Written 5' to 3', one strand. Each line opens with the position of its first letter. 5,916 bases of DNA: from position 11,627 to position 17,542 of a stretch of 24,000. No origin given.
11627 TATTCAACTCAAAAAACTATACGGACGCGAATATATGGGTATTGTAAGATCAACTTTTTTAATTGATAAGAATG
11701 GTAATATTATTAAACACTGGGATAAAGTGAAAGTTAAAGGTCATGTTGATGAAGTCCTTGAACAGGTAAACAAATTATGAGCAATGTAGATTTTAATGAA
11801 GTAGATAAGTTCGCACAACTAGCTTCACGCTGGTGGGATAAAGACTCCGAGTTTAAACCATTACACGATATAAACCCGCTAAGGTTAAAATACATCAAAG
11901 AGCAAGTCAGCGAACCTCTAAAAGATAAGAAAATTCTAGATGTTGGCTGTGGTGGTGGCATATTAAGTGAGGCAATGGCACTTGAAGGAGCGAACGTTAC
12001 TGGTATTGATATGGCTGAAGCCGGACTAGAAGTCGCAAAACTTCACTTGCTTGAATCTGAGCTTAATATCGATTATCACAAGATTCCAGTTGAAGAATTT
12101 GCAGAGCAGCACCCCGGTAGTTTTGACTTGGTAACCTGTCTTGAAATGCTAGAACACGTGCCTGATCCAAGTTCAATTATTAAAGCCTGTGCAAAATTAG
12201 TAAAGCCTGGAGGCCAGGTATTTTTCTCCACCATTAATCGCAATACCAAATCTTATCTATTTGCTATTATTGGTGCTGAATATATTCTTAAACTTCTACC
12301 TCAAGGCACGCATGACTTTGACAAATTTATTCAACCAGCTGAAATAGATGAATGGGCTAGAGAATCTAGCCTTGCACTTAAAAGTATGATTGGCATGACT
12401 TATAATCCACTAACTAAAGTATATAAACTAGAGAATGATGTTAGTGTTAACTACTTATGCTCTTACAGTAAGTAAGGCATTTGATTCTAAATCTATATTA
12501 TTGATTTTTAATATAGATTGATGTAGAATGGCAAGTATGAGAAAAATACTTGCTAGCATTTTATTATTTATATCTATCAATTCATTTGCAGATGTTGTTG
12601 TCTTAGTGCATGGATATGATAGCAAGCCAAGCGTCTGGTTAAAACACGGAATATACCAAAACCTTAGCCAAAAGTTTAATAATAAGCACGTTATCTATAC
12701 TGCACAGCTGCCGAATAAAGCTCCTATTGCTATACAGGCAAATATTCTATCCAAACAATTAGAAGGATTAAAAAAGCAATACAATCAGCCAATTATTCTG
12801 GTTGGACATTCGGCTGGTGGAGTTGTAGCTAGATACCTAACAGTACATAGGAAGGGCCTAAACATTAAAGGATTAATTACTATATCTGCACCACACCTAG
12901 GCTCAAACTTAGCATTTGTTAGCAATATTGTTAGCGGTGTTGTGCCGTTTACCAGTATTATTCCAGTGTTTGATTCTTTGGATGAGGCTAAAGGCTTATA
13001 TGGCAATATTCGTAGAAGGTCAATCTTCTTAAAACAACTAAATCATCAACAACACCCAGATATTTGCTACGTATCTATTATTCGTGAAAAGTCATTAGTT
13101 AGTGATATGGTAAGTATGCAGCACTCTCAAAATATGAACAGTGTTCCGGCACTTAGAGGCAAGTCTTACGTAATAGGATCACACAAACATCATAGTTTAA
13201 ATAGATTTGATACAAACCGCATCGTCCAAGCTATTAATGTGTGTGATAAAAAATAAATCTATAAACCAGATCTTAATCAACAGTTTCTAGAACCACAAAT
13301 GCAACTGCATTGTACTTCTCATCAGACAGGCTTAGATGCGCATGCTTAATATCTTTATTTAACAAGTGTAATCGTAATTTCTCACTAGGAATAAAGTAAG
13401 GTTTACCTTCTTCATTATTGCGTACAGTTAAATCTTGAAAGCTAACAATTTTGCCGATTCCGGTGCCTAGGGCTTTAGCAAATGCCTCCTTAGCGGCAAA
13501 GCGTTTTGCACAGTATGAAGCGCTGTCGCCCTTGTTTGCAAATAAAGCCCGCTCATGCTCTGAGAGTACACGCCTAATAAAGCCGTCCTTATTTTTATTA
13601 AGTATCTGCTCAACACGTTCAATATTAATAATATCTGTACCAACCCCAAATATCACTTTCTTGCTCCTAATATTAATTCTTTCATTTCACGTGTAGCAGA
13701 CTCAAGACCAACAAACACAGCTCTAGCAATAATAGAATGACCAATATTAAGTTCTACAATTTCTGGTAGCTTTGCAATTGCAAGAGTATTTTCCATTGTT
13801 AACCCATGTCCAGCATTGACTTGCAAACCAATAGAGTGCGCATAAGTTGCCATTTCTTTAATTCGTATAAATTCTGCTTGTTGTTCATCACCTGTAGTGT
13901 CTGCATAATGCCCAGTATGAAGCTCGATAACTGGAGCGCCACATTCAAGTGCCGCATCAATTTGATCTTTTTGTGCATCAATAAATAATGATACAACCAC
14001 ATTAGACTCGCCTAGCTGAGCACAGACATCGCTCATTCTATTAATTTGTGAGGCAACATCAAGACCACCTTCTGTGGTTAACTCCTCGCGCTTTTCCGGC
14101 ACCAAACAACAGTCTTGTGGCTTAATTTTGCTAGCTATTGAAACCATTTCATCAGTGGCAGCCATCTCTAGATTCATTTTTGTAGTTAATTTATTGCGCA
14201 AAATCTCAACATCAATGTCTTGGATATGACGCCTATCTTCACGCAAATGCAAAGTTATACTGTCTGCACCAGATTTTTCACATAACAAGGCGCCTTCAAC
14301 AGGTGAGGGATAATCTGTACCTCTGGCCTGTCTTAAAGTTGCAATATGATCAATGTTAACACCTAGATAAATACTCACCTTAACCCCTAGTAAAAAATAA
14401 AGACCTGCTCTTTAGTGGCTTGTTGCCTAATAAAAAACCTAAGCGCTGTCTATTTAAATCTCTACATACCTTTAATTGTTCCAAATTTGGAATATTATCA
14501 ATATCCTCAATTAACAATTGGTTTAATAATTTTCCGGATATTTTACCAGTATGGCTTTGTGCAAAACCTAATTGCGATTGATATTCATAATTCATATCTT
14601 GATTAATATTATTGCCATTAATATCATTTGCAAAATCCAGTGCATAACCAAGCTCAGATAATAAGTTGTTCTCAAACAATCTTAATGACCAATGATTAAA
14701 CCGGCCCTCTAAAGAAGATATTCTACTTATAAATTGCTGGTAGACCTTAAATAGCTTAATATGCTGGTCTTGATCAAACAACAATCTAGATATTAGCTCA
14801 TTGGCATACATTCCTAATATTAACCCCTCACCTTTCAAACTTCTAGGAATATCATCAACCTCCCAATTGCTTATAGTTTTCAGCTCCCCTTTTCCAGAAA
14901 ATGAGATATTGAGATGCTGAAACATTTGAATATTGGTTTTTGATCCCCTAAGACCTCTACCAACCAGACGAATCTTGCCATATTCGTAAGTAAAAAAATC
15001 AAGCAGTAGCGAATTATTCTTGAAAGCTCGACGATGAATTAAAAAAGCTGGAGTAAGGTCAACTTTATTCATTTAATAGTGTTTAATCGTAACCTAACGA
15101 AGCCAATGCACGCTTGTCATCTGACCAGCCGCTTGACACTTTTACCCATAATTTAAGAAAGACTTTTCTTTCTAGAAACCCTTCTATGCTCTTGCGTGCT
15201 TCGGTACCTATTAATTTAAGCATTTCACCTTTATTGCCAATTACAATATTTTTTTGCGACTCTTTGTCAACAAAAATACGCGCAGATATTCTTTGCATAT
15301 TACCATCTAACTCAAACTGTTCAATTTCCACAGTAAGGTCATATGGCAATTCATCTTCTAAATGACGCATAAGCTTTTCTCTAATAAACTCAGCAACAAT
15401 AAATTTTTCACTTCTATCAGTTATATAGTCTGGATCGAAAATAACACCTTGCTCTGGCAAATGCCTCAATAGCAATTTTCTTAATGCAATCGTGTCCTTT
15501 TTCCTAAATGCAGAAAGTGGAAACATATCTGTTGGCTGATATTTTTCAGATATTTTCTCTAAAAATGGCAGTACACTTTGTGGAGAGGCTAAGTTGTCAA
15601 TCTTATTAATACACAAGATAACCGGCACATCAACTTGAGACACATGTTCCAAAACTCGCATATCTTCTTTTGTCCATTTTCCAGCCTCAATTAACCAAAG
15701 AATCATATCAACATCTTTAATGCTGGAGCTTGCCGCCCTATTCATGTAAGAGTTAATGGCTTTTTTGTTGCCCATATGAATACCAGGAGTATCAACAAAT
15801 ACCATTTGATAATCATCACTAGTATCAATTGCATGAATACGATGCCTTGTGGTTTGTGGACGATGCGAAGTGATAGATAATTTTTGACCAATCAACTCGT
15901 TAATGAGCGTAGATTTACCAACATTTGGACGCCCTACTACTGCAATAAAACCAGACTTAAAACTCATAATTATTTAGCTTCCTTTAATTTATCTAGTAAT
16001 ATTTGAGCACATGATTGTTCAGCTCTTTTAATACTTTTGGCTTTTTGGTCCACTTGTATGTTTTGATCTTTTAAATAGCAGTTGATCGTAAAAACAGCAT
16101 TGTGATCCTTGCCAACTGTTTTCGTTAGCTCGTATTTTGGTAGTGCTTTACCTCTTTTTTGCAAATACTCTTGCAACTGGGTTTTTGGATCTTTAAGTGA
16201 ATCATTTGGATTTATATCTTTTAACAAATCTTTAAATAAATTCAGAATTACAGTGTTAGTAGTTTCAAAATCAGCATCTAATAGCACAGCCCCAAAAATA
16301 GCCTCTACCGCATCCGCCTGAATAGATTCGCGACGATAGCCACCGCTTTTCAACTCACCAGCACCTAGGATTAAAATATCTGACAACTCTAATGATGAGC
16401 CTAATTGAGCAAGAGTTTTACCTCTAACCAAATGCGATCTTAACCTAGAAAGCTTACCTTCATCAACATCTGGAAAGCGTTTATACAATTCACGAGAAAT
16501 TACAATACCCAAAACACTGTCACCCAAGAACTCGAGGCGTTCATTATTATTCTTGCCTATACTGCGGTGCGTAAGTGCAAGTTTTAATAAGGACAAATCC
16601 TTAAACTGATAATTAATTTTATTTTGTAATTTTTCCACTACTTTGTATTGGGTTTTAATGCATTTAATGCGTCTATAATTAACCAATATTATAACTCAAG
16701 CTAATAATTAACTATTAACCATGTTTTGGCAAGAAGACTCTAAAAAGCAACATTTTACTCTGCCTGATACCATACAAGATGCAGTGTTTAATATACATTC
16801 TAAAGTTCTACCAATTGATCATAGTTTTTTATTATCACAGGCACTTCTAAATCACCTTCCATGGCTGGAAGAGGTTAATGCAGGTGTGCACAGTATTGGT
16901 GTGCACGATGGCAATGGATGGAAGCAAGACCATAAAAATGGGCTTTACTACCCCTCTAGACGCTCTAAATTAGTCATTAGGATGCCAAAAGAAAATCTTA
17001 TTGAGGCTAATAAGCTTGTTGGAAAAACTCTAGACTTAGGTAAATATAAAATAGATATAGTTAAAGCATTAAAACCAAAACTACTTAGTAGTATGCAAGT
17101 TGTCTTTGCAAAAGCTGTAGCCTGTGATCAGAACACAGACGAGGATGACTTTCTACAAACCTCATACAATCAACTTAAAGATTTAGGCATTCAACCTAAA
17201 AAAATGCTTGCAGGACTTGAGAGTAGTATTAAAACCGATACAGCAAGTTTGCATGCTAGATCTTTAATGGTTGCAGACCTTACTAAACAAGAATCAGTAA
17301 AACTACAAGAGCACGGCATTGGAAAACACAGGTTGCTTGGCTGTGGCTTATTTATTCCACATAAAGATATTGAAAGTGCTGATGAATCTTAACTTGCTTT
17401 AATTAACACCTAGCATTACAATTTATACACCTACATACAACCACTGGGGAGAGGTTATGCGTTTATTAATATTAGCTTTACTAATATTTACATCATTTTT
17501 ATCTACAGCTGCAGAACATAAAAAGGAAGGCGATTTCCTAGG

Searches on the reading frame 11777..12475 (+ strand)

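Call 38: search_protein_families(library=pfam, proteins=[window:11777-12475:+], max_evalue=0.00001)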
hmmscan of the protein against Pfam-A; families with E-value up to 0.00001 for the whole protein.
window:11777-12475:+ (232 aa): 11 families
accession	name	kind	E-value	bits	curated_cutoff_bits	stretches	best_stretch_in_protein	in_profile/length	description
PF13489.12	Methyltransf_23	-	3.2e-23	82.7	27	1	42-195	15-155/164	Methyltransferase domain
PF08241.18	Methyltransf_11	-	1e-21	77.8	21.2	1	54-150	1-95/95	Methyltransferase domain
PF13649.12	Methyltransf_25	-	2.5e-19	70.2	27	1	53-146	1-97/97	Methyltransferase domain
PF08242.18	Methyltransf_12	-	1.9e-18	67.4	30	1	54-147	1-97/98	Methyltransferase domain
PF13847.12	Methyltransf_31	-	1.9e-18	67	27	1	49-157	3-114/145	Methyltransferase domain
PF02353.26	CMAS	-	1.5e-09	38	27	1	51-172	64-187/273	Mycolic acid cyclopropane synthetase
PF01209.24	Ubie_methyltran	-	7.8e-09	35.7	20.1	1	42-158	40-159/233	ubiE/COQ5 methyltransferase family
PF06325.19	PrmA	-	3.8e-08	33.6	22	1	48-156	160-264/296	Ribosomal protein L11 methyltransferase (PrmA)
PF05175.20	MTS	-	1.4e-06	28.5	23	1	47-121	30-104/170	Methyltransferase small domain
PF08003.17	Methyltransf_9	-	3.8e-06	26.5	23.8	1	46-153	112-220/315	Protein of unknown function (DUF1698)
PF05401.17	NodS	-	8.3e-06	26.2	24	0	51-175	45-169/201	Nodulation protein S (NodS)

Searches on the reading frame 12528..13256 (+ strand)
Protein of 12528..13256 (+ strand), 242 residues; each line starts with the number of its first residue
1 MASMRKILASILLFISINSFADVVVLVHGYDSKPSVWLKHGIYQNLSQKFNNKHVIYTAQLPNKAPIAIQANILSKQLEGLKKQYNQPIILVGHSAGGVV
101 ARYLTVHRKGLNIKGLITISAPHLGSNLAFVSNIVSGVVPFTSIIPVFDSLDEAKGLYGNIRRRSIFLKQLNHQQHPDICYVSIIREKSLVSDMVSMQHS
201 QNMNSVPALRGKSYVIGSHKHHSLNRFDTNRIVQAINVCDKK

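Call 38: search_protein_families(library=pfam, proteins=[window:12528-13256:+], max_evalue=0.00001)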
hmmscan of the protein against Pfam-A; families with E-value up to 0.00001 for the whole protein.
window:12528-13256:+ (242 aa): 5 families
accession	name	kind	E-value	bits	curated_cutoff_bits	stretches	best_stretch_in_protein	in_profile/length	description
PF07819.20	PGAP1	-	1.7e-09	38.3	24.3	1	68-133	59-139/233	PGAP1-like alpha/beta domain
PF05057.20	DUF676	-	5.8e-07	29.7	20.3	1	23-138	7-139/217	Putative serine esterase (DUF676)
PF02089.21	Palm_thioest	-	1.4e-06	28.6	26.8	1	24-127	2-114/254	Palmitoyl protein thioesterase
PF02450.21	LCAT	-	6.1e-06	26.1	21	1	74-138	108-176/392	Lecithin:cholesterol acyltransferase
PF12697.13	Abhydrolase_6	-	7.6e-06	27.2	26.3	1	24-132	1-94/217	Alpha/beta hydrolase family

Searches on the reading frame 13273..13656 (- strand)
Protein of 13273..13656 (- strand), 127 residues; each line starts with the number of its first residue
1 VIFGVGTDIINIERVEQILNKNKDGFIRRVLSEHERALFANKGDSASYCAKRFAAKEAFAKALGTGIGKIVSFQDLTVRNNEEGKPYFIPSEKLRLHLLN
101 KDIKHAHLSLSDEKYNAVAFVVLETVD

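Call 38: search_protein_families(library=pfam, proteins=[window:13273-13656:-], max_evalue=0.00001)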
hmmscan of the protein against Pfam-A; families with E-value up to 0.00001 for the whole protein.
window:13273-13656:- (127 aa): 1 family
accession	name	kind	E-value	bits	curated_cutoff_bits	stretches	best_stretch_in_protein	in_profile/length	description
PF01648.25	ACPS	-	7.7e-21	74.7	25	1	4-107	1-96/111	4'-phosphopantetheinyl transferase superfamily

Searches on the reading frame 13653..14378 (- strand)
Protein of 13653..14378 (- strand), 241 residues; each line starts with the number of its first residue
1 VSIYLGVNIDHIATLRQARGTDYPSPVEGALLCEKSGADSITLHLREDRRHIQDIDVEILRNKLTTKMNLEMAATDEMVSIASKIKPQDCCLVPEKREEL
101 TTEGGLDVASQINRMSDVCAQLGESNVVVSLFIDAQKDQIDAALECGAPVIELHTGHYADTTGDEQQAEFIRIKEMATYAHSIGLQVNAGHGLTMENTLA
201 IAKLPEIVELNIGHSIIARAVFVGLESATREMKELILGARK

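Call 38: search_protein_families(library=pfam, proteins=[window:13653-14378:-], max_evalue=0.00001)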
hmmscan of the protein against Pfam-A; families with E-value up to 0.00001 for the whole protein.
window:13653-14378:- (241 aa): 1 family
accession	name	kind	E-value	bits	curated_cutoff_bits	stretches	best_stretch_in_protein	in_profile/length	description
PF03740.19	PdxJ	-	7.8e-101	336.5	24.5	1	5-236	2-234/234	Pyridoxal phosphate biosynthesis protein PdxJ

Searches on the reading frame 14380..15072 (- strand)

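Call 38: search_protein_families(library=pfam, proteins=[window:14380-15072:-], max_evalue=0.00001)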
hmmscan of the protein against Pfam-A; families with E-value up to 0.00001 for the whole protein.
window:14380-15072:- (230 aa): 2 families
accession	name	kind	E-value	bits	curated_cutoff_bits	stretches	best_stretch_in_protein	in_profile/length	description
PF02565.21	RecO_C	-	4.1e-14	53.1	22.1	1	82-223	5-156/157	Recombination protein O C terminal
PF11967.14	RecO_N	-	3.8e-10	40.1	27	1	7-72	6-76/80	Recombination protein O N terminal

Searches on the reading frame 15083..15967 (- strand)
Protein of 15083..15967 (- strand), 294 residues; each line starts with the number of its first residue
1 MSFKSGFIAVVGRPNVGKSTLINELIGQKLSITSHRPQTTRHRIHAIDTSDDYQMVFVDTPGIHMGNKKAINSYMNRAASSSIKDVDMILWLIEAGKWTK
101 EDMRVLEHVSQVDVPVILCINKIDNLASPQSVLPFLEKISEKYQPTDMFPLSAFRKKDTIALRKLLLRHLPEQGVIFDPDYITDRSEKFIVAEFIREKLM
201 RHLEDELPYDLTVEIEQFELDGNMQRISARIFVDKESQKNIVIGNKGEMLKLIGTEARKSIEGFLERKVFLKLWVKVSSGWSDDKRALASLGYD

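Call 38: search_protein_families(library=pfam, proteins=[window:15083-15967:-], max_evalue=0.00001)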
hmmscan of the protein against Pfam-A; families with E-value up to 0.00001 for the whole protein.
window:15083-15967:- (294 aa): 7 families
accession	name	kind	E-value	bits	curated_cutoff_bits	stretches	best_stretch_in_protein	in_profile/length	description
PF01926.29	MMR_HSR1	-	5.4e-27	94.6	21.9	1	8-122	2-113/113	50S ribosome-binding GTPase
PF07650.23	KH_2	-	7e-17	61.5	22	1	206-281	1-77/78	KH domain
PF02421.24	FeoB_N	-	2.6e-14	53.5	27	1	8-130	3-122/156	Ferrous iron transport protein B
PF00350.29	Dynamin_N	-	1.2e-11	45.3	27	0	8-41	1-34/168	Dynamin family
PF00009.33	GTP_EFTU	-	3.9e-10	40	26.5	1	9-171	7-187/188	Elongation factor Tu GTP binding domain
PF03193.22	RsgA_GTPase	-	1.2e-08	35.5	30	0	4-64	105-169/174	RsgA GTPase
PF04548.22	AIG1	-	4.5e-08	33.1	27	1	8-111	3-109/212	AIG1 family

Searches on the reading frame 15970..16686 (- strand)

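Call 38: search_protein_families(library=pfam, proteins=[window:15970-16686:-], max_evalue=0.00001)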
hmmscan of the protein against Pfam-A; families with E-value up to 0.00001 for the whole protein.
window:15970-16686:- (238 aa): 3 families
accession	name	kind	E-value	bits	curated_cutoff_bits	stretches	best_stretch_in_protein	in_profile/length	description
PF14622.11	Ribonucleas_3_3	-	1.6e-30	106.3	35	1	32-152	3-126/128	Ribonuclease-III-like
PF00636.31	Ribonuclease_3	-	3e-23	83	27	1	49-138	1-101/102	Ribonuclease III domain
PF00035.32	dsrm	-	2.1e-13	51.1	23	1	167-234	1-66/66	Double-stranded RNA binding motif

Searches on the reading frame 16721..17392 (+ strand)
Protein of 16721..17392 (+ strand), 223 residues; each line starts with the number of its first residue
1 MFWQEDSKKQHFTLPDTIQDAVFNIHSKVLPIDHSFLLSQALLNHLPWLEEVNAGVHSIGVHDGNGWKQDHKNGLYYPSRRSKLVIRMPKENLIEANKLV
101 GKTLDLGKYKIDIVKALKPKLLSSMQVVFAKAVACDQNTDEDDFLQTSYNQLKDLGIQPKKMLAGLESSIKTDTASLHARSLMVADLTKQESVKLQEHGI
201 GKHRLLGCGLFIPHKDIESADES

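Call 38: search_protein_families(library=pfam, proteins=[window:16721-17392:+], max_evalue=0.00001)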
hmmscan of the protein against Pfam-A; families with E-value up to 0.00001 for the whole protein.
window:16721-17392:+ (223 aa): 1 family
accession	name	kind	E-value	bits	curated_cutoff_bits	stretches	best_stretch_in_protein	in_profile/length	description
PF09559.15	Cas6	-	1.3e-47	162.7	26.7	1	20-215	2-190/191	Cas6 Crispr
